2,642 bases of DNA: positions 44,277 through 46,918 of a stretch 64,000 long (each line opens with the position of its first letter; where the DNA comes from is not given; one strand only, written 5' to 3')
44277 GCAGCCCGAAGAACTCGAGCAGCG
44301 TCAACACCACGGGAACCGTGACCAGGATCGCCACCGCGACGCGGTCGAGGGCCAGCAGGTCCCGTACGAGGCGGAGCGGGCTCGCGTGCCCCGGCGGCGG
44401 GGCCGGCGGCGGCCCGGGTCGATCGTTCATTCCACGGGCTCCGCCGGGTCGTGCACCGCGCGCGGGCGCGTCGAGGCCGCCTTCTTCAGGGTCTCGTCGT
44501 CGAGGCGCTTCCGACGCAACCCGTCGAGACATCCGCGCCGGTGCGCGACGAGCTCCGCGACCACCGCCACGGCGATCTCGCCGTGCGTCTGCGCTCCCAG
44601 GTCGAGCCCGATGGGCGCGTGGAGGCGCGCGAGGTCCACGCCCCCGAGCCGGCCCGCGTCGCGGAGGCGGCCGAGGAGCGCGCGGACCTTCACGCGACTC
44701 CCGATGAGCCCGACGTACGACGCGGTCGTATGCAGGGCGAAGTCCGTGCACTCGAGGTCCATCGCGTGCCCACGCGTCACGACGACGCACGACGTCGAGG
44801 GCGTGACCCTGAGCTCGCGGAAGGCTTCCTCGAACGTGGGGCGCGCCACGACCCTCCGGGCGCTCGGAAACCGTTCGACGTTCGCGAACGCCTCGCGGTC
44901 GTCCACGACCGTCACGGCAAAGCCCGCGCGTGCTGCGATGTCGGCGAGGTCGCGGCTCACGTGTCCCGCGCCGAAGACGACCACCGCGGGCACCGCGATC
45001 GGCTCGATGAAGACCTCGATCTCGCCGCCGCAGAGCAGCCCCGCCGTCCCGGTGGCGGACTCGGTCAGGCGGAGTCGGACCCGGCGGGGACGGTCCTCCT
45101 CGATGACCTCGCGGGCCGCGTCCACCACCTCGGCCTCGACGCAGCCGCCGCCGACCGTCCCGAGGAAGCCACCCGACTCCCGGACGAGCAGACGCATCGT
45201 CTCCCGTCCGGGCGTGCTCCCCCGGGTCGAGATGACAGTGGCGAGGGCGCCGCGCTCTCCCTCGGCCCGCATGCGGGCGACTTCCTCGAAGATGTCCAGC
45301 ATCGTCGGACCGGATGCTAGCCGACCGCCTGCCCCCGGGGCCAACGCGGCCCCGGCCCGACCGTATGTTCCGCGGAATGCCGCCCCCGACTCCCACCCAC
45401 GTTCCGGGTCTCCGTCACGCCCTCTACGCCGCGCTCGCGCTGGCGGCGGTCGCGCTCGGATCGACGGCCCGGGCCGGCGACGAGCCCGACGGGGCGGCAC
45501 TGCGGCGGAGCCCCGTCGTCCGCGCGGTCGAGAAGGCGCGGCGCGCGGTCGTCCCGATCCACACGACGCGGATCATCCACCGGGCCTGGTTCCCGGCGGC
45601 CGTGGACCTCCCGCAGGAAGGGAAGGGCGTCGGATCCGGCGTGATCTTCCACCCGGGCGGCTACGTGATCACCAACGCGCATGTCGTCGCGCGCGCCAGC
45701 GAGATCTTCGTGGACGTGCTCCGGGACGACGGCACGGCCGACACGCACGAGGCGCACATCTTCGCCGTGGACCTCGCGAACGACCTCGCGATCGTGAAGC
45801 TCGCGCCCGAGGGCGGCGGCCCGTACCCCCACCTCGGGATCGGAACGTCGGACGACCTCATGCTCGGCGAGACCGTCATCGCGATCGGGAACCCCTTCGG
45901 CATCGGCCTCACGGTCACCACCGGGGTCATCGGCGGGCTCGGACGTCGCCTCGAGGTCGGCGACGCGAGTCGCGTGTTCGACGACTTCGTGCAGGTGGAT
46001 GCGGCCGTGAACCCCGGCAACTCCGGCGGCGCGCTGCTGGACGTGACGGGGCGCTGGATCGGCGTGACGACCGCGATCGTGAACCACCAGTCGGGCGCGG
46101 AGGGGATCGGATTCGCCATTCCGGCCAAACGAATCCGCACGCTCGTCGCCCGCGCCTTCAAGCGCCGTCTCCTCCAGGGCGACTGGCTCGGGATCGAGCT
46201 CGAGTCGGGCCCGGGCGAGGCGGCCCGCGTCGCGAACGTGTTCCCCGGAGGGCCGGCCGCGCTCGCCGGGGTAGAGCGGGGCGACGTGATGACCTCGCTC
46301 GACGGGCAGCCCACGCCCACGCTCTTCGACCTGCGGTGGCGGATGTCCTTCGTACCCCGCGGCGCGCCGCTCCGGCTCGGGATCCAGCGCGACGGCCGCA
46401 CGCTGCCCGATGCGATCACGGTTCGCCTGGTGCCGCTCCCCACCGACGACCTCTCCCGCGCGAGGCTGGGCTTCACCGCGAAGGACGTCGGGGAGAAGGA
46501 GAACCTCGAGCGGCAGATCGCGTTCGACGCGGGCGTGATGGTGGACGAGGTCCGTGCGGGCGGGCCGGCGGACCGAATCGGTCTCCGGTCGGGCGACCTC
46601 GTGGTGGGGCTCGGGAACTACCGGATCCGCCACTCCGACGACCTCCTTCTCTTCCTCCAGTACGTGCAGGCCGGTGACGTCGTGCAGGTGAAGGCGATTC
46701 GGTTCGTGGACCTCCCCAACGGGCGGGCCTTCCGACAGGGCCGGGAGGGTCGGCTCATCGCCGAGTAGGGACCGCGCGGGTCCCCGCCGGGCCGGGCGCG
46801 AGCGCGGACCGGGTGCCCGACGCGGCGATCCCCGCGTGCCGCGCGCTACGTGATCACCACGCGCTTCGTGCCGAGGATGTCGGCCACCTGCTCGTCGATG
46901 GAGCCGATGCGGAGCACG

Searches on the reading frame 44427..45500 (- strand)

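Call 15: search_protein_families(library=pfam, proteins=[window:44427-45500:-], max_evalue=0.001)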
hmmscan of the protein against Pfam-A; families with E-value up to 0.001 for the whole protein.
window:44427-45500:- (357 aa): 3 families
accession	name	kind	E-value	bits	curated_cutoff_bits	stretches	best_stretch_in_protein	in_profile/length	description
PF13478.12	XdhC_C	-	3.4e-40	137.9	29.7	1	173-317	1-125/125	XdhC Rossmann domain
PF02625.21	XdhC_CoxI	-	9.4e-21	74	24.3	1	78-142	2-66/68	XdhC and CoxI family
PF02254.24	TrkA_N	-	0.00066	20.4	23.8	0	173-255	1-83/116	TrkA-N domain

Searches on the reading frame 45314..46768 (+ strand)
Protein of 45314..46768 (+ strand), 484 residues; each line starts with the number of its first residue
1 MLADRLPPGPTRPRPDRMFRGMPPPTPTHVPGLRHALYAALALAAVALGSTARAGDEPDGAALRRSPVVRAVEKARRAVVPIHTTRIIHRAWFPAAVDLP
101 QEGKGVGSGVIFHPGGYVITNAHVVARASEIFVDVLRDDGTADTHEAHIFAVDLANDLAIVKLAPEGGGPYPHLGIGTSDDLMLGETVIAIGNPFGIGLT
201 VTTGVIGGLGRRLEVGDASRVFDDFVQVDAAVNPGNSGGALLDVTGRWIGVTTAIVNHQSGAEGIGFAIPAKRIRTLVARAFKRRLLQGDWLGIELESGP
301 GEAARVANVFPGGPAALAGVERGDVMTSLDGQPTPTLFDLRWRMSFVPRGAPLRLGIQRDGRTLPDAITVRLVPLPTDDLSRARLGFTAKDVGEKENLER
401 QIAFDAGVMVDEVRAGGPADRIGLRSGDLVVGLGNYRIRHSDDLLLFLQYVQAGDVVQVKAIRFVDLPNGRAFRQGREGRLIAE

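Call 15: search_protein_families(library=pfam, proteins=[window:45314-46768:+], max_evalue=0.001)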
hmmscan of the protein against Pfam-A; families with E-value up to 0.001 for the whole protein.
window:45314-46768:+ (484 aa): 5 families
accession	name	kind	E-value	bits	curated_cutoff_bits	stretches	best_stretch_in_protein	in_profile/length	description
PF13365.12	Trypsin_2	-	1.5e-27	97.6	27.6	1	107-251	1-144/144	Trypsin-like peptidase domain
PF13180.12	PDZ_2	-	1.6e-17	64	27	2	292-364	3-74/80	PDZ domain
PF17820.7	PDZ_6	-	1.4e-14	54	27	2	306-340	2-36/54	PDZ domain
PF00595.29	PDZ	-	2.7e-14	53.7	23.2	2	381-460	8-79/81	PDZ domain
PF00089.32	Trypsin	-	1.6e-13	51.4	20.6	1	97-275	16-217/220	Trypsin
